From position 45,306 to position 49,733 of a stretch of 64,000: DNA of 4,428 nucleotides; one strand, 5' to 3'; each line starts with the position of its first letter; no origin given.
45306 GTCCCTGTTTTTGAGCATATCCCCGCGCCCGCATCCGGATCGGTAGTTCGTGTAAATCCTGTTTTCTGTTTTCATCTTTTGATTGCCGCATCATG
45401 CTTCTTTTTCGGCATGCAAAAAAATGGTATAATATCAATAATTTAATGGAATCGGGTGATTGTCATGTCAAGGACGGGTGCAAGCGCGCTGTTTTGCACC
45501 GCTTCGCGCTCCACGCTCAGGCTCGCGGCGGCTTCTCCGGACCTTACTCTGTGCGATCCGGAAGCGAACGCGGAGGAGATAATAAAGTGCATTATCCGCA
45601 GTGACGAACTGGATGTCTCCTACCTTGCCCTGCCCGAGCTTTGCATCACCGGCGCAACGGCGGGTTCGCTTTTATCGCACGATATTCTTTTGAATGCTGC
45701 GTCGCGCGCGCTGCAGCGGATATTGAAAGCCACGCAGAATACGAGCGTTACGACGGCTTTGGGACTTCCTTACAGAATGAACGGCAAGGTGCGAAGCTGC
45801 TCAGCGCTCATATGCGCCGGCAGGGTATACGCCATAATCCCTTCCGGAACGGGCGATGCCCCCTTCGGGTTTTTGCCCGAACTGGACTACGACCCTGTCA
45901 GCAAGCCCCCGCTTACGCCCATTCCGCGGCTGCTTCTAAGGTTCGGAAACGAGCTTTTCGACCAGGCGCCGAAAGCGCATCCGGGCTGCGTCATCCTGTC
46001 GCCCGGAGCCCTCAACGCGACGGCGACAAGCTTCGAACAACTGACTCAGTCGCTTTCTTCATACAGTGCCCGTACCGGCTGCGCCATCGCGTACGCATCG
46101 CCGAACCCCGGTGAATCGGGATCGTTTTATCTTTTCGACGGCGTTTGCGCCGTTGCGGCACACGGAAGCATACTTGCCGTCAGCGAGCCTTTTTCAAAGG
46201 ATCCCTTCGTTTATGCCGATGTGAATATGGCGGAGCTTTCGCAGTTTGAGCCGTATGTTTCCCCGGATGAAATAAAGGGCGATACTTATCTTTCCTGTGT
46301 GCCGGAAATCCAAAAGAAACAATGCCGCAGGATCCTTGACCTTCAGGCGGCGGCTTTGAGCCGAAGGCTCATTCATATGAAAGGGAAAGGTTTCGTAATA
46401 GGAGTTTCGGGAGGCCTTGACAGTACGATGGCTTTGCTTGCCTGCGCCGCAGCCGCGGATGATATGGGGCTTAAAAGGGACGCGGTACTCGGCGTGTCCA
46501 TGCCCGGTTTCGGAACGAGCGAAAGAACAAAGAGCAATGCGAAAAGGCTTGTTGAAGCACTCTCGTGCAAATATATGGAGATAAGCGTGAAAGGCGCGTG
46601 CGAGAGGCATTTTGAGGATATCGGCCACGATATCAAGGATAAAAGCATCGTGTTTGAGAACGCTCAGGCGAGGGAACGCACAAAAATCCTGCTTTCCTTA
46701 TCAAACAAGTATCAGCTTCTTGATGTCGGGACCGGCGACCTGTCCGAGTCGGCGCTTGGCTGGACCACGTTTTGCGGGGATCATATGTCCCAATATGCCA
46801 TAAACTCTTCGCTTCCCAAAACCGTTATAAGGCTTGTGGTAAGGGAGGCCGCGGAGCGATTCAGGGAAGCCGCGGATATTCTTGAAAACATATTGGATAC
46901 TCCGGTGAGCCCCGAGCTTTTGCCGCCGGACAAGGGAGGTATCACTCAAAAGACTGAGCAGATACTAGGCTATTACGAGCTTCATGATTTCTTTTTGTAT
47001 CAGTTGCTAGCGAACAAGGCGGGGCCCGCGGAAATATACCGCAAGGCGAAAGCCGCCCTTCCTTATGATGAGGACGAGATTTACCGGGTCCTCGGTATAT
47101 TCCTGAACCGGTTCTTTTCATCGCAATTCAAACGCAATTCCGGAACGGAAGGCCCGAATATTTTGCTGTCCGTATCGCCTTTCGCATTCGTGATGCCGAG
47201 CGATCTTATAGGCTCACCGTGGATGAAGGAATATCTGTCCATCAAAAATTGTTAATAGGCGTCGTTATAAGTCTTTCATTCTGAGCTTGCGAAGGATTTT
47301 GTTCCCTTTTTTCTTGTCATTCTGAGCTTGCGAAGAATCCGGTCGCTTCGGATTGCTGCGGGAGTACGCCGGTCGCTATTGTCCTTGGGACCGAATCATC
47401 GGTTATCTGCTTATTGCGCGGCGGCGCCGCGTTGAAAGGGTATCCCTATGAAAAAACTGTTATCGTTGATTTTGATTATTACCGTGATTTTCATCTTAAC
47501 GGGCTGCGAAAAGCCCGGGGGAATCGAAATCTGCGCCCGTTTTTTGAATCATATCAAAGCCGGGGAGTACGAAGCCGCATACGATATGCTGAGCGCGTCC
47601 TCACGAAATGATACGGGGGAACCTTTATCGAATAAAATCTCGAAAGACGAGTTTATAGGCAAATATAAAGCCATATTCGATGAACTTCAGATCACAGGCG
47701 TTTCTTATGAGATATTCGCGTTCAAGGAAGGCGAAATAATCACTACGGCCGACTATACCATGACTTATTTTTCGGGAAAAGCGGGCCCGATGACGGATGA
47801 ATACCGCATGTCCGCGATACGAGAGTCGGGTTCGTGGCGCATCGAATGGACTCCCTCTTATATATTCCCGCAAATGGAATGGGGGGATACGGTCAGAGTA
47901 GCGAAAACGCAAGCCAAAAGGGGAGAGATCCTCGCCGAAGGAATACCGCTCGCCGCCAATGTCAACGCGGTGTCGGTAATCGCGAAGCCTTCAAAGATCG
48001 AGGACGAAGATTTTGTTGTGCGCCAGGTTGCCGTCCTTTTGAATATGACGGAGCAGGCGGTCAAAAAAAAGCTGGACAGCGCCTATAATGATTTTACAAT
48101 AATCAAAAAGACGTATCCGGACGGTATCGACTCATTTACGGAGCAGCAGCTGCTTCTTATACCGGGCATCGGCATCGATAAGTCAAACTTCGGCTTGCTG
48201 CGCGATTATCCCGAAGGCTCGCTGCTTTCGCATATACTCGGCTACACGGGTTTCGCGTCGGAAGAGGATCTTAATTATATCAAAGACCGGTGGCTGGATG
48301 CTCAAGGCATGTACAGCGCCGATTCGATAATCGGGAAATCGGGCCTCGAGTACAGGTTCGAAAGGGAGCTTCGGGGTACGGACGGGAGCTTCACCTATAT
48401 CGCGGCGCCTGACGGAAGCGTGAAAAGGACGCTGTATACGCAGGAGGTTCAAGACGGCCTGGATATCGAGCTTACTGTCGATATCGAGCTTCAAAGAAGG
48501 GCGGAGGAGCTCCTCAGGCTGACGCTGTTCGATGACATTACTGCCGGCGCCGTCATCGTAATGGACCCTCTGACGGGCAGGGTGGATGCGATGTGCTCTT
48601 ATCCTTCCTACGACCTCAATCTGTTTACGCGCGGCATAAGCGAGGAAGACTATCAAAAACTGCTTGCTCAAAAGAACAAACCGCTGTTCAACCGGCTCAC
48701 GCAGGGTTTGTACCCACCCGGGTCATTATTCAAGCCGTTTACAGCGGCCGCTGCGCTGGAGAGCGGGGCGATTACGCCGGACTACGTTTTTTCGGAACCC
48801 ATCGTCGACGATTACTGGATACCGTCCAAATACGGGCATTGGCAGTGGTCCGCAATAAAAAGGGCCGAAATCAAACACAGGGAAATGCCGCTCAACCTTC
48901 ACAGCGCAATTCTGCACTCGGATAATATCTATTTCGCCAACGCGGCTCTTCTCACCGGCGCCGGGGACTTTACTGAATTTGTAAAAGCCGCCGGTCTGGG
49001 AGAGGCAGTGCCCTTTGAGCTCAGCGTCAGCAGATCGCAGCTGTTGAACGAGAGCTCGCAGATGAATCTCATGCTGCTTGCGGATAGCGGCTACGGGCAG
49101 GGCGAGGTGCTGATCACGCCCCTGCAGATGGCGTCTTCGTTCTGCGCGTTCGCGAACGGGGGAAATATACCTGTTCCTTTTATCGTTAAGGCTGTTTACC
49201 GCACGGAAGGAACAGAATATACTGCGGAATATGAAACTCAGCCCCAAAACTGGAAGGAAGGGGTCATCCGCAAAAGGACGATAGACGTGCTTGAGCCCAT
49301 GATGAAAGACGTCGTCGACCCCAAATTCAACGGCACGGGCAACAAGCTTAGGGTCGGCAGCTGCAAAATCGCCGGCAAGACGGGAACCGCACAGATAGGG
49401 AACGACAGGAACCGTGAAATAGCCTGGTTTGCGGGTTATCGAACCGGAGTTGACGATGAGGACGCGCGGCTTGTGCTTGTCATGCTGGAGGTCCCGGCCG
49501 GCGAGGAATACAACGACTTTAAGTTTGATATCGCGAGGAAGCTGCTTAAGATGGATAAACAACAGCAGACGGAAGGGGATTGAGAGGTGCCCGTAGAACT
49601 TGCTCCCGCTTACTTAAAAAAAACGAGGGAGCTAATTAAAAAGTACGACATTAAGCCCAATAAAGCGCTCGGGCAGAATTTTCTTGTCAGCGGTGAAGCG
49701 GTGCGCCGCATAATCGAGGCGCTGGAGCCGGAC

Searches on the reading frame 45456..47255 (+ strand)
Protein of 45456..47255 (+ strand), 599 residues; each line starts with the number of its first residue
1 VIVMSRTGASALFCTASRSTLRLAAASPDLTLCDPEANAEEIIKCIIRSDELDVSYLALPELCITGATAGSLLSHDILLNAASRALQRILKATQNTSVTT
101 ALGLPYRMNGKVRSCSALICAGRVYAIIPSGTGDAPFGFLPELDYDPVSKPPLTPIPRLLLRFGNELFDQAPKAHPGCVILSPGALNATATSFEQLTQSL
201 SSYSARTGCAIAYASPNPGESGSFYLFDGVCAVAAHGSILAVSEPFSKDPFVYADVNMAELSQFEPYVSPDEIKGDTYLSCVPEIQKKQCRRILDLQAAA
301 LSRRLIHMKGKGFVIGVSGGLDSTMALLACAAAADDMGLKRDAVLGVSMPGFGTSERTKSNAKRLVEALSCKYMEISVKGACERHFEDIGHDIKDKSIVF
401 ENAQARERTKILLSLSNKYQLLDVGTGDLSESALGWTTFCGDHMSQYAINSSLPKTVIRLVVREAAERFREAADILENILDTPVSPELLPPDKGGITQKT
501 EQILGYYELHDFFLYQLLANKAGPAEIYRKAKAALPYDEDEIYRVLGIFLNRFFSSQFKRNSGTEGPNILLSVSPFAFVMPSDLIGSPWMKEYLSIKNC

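Call 48: search_protein_families(library=pfam, proteins=[window:45456-47255:+], max_evalue=0.001)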
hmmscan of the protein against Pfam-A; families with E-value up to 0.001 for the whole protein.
window:45456-47255:+ (599 aa): 2 families
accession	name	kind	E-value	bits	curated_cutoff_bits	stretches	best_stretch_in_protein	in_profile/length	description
PF02540.23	NAD_synthase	-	2.5e-27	96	21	1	302-532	10-219/242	NAD synthase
PF00795.27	CN_hydrolase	-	2.7e-05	24.1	23.2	0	24-118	3-96/256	Carbon-nitrogen hydrolase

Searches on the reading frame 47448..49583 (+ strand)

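Call 48: search_protein_families(library=pfam, proteins=[window:47448-49583:+], max_evalue=0.001)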
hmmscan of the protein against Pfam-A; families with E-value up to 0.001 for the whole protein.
window:47448-49583:+ (711 aa): 3 families
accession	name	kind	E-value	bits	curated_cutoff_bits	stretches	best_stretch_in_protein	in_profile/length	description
PF00905.27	Transpeptidase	-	1.2e-53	182.8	22.1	1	367-684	1-282/299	Penicillin binding protein transpeptidase domain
PF03717.20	PBP_dimer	-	1.4e-25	91.2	24.4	1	154-328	2-178/180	Penicillin-binding Protein dimerisation domain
PF05223.17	MecA_N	-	1.9e-13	51.2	22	1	29-145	6-115/117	NTF2-like N-terminal transpeptidase domain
